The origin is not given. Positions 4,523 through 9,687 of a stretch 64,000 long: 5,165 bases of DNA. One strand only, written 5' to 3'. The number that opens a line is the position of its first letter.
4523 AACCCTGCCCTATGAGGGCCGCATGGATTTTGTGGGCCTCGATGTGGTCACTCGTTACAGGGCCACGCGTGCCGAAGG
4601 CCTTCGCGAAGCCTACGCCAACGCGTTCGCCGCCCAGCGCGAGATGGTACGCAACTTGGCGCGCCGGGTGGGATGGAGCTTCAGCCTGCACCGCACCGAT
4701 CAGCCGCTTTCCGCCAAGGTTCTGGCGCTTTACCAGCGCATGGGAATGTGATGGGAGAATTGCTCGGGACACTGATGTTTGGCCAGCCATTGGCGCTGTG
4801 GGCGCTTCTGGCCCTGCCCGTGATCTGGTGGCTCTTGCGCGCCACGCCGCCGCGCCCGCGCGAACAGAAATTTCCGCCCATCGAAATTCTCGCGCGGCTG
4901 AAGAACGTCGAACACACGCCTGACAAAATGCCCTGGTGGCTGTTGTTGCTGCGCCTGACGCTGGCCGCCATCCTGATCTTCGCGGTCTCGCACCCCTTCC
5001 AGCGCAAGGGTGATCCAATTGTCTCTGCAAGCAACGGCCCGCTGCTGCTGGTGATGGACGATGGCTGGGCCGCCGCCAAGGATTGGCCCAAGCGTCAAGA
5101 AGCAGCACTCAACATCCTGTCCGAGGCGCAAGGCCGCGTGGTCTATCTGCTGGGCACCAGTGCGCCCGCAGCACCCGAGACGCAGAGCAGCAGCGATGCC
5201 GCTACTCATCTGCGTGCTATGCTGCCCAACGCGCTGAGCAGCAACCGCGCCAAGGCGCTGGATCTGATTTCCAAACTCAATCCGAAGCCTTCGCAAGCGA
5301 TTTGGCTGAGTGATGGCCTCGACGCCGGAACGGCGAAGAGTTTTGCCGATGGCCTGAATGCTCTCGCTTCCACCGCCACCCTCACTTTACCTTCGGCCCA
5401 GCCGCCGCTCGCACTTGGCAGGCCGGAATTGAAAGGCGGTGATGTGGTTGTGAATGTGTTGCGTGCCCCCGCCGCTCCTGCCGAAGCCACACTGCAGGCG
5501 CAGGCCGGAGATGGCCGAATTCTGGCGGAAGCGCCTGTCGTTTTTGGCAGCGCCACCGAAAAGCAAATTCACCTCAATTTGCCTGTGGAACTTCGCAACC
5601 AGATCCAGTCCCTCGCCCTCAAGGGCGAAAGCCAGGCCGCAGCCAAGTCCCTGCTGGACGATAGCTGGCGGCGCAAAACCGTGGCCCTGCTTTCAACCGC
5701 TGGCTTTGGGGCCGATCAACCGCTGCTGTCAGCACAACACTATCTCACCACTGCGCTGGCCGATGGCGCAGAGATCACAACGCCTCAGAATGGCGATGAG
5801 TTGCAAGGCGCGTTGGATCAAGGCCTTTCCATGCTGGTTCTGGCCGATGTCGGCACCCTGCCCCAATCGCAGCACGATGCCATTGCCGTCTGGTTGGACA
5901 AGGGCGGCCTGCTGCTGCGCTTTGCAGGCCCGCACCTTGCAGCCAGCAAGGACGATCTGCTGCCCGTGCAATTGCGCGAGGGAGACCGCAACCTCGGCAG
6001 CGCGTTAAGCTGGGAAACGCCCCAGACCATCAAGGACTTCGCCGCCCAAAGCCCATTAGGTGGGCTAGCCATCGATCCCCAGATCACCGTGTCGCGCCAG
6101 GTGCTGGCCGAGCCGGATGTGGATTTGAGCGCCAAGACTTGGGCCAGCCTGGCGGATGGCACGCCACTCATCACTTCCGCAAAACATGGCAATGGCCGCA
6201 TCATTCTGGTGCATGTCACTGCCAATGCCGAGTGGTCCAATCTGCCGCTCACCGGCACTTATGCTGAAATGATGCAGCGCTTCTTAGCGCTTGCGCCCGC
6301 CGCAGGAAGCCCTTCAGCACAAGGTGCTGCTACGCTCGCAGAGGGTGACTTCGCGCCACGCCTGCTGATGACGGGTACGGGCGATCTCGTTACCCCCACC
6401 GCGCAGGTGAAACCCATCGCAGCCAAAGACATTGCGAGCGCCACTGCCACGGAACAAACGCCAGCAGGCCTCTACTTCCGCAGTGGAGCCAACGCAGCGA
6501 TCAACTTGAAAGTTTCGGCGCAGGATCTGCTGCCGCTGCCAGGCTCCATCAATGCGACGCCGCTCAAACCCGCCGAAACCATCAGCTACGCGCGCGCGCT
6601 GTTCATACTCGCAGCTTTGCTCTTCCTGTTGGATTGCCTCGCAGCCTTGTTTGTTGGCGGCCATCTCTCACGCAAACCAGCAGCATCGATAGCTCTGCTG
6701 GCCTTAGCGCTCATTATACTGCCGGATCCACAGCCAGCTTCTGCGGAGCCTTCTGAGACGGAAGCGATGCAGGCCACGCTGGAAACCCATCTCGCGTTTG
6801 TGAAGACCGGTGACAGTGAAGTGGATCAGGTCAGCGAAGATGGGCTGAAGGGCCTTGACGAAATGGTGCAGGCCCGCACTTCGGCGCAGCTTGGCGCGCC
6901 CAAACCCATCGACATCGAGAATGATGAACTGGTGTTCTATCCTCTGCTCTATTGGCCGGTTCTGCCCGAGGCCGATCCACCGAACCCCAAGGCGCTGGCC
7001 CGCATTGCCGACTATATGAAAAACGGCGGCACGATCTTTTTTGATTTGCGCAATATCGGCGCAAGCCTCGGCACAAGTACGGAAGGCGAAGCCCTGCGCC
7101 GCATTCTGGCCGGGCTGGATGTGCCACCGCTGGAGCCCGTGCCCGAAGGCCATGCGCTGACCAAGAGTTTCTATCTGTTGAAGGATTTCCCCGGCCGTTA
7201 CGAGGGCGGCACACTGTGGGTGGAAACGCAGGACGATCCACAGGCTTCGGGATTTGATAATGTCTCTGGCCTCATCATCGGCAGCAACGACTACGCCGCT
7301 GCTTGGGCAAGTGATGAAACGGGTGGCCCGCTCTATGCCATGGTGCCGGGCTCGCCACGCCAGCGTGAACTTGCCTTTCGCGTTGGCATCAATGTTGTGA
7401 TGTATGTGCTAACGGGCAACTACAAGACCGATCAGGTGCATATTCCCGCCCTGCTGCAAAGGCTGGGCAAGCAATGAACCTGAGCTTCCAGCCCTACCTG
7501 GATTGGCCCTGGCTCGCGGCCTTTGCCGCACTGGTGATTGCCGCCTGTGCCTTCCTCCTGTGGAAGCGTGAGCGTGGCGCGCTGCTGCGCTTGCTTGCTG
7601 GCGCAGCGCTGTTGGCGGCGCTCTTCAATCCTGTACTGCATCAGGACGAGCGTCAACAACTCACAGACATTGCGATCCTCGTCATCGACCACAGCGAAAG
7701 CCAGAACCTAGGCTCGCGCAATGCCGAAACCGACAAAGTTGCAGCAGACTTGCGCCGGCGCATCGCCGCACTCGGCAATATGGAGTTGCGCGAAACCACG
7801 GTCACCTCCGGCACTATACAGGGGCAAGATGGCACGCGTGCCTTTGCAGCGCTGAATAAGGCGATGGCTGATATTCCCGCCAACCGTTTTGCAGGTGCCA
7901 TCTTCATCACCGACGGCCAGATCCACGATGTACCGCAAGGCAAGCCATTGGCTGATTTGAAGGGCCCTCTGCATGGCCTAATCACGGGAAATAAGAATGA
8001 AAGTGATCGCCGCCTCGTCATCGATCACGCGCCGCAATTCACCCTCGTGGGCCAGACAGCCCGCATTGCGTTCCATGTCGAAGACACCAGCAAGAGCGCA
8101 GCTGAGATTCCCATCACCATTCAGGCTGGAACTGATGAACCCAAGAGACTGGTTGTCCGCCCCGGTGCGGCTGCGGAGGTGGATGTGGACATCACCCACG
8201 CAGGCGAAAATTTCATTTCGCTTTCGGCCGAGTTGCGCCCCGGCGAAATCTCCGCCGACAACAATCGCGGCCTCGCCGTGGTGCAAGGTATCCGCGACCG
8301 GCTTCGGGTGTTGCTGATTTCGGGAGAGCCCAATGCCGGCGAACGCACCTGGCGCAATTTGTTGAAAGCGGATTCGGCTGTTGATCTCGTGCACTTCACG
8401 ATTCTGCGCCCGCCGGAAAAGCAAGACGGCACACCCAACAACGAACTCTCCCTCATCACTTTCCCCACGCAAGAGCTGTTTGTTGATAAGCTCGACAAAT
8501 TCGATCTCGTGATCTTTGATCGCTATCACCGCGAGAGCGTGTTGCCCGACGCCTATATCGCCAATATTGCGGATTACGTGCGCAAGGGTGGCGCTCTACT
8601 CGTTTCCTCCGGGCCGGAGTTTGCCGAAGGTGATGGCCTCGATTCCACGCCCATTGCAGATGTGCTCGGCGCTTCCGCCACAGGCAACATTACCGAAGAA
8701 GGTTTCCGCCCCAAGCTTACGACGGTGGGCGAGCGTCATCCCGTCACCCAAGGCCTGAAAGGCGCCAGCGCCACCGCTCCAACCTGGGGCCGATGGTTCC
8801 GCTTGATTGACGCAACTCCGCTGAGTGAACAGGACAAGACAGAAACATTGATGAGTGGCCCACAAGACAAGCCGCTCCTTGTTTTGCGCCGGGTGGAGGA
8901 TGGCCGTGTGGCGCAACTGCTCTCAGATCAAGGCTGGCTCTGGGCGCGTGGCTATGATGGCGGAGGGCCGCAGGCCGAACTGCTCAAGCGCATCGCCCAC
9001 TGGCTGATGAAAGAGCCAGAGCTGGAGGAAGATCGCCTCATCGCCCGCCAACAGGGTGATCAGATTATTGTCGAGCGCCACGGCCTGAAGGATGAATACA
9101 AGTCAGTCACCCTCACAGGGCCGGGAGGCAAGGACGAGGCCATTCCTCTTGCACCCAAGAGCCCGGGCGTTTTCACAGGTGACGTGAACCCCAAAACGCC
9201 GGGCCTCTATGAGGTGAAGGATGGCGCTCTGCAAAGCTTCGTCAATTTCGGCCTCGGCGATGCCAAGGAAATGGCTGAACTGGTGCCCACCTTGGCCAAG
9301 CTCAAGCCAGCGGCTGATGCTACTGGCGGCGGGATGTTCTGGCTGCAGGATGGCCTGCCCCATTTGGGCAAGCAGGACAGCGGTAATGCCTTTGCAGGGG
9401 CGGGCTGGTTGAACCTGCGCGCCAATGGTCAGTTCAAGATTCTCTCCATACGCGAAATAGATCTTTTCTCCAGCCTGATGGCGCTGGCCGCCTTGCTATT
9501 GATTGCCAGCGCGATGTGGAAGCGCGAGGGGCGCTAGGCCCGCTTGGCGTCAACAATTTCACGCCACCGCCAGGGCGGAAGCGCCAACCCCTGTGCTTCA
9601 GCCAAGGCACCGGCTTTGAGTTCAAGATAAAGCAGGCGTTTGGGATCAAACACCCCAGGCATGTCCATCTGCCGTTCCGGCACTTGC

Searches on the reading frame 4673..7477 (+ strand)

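Call 21: search_protein_families(library=pfam, proteins=[window:4673-7477:+])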
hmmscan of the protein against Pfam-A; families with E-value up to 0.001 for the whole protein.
window:4673-7477:+ (934 aa): 2 families
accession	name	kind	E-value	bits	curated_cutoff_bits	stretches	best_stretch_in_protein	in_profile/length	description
PF13709.12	DUF4159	-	1.4e-46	159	25.9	1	706-913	1-202/202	Domain of unknown function (DUF4159)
PF07584.16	BatA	-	5.4e-18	65.6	25.9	1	35-108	3-77/77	Aerotolerance regulator N-terminal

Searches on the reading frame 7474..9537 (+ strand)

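Call 21: search_protein_families(library=pfam, proteins=[window:7474-9537:+])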
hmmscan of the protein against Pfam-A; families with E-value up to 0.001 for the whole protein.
window:7474-9537:+ (687 aa): 1 family
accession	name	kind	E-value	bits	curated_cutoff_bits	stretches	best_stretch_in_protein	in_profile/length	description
PF07090.17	GATase1_like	-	0.0007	19.7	27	0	351-491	87-224/247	Putative glutamine amidotransferase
